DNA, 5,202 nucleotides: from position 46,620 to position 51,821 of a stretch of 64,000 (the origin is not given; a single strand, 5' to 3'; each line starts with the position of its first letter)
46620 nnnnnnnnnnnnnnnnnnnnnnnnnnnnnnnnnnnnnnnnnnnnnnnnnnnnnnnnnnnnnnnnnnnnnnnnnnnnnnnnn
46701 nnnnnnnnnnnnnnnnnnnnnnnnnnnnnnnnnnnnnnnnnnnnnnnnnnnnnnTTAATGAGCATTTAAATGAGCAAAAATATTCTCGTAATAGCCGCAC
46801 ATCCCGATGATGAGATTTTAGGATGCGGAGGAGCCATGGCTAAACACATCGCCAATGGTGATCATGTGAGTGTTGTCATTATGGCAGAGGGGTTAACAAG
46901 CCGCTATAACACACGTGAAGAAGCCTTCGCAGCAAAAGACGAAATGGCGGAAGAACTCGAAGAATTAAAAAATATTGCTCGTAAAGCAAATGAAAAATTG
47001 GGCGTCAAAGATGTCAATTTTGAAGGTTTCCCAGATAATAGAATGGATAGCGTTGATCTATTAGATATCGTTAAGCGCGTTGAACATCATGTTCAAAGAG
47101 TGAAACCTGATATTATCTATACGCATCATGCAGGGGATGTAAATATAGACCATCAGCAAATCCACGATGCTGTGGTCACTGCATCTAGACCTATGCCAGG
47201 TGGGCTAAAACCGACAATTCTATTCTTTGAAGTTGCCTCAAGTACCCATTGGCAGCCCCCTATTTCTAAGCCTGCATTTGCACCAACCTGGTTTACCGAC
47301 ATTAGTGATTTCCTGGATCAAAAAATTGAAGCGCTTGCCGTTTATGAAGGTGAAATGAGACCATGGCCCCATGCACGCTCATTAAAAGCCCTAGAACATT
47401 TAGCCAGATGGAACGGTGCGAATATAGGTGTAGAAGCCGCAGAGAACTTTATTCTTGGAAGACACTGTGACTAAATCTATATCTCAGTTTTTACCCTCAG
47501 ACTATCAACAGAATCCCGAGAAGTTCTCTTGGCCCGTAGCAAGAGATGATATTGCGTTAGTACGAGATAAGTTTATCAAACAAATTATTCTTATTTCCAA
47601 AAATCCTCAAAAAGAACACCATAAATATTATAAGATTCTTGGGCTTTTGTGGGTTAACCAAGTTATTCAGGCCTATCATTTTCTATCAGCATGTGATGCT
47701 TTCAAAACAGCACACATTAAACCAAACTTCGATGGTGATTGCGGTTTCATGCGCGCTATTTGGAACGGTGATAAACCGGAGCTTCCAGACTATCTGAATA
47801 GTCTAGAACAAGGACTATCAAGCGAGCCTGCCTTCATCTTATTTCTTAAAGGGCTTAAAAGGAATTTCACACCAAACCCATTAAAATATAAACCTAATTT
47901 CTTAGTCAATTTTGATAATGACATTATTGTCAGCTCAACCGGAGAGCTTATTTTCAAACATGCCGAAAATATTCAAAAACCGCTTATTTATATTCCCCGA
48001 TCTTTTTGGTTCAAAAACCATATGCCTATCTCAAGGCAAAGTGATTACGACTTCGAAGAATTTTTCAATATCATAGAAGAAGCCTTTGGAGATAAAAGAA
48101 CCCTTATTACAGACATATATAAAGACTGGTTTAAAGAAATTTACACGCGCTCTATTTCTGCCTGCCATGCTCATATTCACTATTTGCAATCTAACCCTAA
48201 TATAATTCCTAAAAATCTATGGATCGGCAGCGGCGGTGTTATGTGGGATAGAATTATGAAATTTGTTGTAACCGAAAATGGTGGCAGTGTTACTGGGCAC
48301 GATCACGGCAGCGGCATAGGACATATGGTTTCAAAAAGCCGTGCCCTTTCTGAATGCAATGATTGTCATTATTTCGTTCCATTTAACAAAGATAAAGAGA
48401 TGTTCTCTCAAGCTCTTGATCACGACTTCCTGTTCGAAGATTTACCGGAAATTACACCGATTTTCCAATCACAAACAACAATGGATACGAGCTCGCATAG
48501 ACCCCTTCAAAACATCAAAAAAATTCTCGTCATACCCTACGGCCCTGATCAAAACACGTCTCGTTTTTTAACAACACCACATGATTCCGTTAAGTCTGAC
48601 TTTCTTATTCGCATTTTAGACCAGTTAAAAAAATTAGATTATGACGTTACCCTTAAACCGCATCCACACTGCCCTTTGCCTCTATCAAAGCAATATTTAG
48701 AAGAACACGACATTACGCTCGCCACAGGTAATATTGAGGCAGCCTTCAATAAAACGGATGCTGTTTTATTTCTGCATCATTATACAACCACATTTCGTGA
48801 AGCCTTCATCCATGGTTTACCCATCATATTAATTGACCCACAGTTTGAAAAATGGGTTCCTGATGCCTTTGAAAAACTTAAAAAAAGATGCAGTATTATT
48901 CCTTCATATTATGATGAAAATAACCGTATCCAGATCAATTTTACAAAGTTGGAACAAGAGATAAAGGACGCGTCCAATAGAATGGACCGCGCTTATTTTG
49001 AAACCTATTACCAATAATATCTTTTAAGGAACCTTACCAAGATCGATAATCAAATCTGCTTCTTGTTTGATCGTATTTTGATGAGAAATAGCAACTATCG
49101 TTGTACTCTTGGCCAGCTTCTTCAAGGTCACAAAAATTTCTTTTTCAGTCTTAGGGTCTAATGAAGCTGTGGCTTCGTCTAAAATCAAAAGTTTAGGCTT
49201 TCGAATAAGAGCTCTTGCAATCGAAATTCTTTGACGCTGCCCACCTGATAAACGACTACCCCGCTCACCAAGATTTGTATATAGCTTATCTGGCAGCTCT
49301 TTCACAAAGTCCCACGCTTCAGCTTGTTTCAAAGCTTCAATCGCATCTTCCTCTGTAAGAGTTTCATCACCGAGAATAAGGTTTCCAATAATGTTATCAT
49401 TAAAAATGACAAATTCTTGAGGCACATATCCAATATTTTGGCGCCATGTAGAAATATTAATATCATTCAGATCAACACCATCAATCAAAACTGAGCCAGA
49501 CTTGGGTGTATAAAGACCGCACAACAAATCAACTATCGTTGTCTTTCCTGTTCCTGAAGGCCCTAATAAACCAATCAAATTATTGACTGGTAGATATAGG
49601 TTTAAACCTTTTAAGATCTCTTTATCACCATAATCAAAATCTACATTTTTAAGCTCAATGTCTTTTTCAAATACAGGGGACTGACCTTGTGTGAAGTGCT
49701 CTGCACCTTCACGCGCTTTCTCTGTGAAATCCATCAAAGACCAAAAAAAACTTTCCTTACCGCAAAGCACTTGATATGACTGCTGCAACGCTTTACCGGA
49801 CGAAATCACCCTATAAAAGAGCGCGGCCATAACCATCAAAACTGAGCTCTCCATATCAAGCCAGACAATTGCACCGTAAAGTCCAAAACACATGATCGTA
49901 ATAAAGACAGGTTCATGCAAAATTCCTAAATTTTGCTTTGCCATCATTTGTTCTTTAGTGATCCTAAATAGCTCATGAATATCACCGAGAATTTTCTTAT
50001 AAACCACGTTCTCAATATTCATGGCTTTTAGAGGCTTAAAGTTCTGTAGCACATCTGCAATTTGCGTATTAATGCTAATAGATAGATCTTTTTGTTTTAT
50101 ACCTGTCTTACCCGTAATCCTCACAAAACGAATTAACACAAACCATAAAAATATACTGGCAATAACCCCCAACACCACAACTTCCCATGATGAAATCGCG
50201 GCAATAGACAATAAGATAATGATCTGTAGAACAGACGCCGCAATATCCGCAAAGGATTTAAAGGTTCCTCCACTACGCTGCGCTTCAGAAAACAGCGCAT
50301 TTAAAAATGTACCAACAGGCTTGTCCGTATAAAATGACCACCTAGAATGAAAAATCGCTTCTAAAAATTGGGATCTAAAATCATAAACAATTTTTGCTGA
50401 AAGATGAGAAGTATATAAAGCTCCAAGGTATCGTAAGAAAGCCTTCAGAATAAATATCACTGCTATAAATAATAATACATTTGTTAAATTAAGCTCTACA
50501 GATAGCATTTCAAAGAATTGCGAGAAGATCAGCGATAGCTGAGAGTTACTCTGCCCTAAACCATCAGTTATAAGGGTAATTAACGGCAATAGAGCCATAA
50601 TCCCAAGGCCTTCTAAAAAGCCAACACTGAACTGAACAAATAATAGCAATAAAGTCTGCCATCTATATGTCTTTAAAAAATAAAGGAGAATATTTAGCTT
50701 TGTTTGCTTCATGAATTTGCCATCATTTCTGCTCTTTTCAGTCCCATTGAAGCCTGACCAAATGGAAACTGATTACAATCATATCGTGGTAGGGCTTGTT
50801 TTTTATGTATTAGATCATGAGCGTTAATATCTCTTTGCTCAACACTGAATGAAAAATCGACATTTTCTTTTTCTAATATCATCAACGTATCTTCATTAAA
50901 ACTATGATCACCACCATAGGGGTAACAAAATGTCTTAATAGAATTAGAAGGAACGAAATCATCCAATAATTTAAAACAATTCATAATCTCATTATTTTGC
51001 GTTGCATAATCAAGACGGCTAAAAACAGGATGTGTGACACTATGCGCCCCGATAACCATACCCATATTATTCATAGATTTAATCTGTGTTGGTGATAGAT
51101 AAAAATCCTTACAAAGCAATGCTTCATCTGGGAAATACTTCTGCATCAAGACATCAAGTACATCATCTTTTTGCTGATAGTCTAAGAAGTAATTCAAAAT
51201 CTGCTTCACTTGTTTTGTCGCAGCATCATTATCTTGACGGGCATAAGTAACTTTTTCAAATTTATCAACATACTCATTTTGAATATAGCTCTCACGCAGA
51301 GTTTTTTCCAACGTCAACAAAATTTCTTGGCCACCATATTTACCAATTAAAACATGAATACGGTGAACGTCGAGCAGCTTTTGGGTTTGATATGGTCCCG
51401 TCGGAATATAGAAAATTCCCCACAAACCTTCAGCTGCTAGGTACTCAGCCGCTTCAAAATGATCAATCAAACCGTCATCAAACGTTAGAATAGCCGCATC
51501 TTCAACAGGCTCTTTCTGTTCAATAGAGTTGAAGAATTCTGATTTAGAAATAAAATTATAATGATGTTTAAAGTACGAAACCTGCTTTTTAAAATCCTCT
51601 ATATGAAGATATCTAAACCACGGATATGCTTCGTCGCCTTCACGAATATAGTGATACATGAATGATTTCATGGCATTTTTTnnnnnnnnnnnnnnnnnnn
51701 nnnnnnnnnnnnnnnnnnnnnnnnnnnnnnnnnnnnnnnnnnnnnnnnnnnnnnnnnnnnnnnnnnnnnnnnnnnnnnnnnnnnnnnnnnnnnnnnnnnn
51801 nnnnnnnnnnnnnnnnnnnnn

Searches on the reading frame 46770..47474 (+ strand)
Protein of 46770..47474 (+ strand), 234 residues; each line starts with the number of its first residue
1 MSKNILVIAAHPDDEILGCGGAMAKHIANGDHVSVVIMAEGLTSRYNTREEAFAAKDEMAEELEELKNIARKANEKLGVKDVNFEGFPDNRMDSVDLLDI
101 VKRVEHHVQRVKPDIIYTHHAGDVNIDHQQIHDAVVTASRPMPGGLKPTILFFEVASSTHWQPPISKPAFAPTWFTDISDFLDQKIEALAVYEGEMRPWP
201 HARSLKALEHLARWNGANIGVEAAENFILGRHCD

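Call 30: search_protein_families(library=pfam, proteins=[window:46770-47474:+])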
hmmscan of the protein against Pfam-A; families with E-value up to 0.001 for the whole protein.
window:46770-47474:+ (234 aa): 1 family
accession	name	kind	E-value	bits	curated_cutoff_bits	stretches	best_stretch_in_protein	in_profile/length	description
PF02585.22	PIG-L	-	8.4e-27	94.6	28.2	1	6-138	1-128/129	GlcNAc-PI de-N-acetylase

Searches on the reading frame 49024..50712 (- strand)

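Call 30: search_protein_families(library=pfam, proteins=[window:49024-50712:-])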
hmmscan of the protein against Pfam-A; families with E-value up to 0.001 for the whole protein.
window:49024-50712:- (562 aa): 5 families
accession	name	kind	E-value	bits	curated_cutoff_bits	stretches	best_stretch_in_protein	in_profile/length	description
PF00005.33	ABC_tran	-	1.4e-34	120.1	25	1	367-516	1-137/137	ABC transporter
PF00664.28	ABC_membrane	-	5.5e-13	49.6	28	1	44-259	21-224/274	ABC transporter transmembrane region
PF02463.25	SMC_N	-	1e-05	25.5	40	1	260-557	135-210/220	RecF/RecN/SMC N terminal domain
PF13304.12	AAA_21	-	7.8e-05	23.3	27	0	495-546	245-300/304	AAA domain, putative AbiEii toxin, Type IV TA system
PF20720.3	nSTAND3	-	0.00025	21.2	27.2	1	376-457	16-90/155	Novel STAND NTPase 3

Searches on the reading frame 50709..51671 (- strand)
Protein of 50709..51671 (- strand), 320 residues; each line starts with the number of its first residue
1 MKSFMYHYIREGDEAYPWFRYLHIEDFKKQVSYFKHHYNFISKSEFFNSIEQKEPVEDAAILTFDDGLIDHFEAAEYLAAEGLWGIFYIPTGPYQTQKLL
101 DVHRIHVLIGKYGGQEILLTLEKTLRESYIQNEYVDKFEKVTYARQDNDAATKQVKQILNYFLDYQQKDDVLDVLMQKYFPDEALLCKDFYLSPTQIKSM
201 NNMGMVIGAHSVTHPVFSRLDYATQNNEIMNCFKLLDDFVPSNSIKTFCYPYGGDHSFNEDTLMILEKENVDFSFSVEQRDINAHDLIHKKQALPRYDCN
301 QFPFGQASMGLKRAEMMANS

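Call 30: search_protein_families(library=pfam, proteins=[window:50709-51671:-])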
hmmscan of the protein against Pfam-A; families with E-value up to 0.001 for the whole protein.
window:50709-51671:- (320 aa): 1 family
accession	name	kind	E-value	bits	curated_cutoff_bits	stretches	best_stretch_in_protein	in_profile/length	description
PF01522.26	Polysacc_deac_1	-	2.6e-11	44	23.1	1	194-268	48-118/124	Polysaccharide deacetylase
